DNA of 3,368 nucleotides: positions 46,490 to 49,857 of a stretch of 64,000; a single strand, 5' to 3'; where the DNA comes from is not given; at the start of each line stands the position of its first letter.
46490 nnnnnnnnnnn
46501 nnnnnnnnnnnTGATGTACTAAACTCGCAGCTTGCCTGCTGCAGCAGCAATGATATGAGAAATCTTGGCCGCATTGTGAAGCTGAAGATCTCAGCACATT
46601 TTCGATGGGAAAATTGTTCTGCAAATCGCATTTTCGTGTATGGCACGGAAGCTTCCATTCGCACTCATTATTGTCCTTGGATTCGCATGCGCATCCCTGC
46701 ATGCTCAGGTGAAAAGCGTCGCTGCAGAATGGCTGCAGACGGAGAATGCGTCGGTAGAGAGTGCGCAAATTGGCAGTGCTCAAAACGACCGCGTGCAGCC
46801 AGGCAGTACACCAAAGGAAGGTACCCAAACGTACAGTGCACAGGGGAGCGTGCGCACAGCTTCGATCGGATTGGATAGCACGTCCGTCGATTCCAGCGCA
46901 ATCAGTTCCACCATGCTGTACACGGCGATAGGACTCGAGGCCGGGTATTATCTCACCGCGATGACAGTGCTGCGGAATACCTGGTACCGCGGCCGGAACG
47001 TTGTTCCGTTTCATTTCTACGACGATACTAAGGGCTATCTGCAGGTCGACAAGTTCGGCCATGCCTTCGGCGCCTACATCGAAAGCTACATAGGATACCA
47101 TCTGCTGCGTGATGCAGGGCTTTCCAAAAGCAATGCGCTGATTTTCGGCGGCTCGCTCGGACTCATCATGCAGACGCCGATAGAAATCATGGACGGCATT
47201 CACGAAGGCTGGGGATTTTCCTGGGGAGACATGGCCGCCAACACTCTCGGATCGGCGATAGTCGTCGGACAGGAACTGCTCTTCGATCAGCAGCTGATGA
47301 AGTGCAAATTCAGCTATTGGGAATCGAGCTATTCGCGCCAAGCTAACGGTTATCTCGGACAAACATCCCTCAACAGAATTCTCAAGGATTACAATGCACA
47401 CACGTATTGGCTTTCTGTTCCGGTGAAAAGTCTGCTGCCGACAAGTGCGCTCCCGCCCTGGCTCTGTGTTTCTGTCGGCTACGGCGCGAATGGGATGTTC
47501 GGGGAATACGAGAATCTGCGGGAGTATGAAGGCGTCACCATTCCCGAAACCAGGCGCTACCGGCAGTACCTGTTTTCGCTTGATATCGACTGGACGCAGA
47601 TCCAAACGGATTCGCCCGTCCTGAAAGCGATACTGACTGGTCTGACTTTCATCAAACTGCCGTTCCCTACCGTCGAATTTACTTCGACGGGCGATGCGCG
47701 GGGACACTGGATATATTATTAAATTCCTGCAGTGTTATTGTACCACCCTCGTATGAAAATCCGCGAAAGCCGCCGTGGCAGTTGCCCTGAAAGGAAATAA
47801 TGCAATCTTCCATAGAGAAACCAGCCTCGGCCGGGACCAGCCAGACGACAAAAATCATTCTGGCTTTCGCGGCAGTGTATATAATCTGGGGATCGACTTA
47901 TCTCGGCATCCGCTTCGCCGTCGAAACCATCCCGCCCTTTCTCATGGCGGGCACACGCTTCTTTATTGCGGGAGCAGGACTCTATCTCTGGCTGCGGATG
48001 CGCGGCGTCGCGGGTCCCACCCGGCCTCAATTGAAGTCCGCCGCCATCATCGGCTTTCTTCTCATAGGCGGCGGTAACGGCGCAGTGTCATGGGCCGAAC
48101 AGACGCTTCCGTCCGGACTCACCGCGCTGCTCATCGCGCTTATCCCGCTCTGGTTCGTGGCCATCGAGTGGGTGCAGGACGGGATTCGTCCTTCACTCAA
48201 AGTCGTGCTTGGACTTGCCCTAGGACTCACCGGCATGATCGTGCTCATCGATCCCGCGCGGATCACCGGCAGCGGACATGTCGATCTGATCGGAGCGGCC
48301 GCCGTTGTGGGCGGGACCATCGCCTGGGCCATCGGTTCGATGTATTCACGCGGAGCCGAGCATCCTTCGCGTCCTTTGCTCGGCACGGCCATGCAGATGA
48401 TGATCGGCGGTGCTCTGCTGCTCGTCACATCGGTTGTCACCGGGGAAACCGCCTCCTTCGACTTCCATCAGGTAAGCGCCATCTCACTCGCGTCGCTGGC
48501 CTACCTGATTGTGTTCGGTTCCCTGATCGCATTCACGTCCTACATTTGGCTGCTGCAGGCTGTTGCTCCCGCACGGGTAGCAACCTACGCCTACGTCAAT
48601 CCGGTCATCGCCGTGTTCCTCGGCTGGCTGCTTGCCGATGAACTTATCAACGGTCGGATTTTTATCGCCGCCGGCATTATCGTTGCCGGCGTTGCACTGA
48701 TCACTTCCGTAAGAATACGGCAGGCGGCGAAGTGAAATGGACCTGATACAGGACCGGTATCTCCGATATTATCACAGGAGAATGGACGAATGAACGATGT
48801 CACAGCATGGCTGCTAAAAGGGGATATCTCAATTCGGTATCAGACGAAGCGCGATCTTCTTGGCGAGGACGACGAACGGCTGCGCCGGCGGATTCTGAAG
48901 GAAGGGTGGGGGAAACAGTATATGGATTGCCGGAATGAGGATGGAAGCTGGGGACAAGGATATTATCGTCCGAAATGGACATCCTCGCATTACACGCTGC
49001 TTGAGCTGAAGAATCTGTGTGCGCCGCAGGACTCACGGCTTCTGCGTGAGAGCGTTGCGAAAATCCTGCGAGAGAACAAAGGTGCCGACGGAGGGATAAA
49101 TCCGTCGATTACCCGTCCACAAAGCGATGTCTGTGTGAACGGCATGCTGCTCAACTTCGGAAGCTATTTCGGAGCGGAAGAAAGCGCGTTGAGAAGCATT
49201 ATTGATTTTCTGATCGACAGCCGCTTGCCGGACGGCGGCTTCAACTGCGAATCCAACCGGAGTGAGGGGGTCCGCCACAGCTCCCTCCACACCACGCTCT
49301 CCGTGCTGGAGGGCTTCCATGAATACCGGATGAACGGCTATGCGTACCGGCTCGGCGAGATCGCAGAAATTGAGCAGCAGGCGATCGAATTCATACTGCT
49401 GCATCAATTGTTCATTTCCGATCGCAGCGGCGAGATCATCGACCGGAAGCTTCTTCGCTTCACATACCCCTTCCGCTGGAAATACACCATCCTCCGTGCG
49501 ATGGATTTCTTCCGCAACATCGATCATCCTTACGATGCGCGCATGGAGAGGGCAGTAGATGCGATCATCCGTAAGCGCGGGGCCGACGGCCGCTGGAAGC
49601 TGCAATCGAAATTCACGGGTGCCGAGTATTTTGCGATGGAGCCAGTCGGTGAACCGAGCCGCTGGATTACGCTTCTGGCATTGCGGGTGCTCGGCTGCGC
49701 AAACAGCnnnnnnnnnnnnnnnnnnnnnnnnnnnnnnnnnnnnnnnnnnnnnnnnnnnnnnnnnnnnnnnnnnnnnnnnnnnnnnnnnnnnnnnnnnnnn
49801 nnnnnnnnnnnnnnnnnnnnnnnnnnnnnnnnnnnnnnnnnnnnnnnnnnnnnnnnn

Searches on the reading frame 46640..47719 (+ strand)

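Call 3: search_protein_families(library=pfam, proteins=[window:46640-47719:+], max_evalue=1)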
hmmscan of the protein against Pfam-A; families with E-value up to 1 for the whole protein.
window:46640-47719:+ (360 aa): 1 family
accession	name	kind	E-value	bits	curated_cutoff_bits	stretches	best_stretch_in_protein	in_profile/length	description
PF10043.14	DUF2279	-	5.8e-11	43.4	28.6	1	130-207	8-85/91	Predicted periplasmic lipoprotein (DUF2279)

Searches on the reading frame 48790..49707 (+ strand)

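Call 3: search_protein_families(library=pfam, proteins=[window:48790-49707:+], max_evalue=1)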
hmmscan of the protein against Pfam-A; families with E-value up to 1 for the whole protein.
window:48790-49707:+ (306 aa): 1 family
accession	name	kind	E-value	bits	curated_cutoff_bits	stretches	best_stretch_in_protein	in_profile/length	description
PF00432.27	Prenyltrans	-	0.0095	15.8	26.5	1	33-155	48-171/304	Prenyltransferase alpha-alpha toroid domain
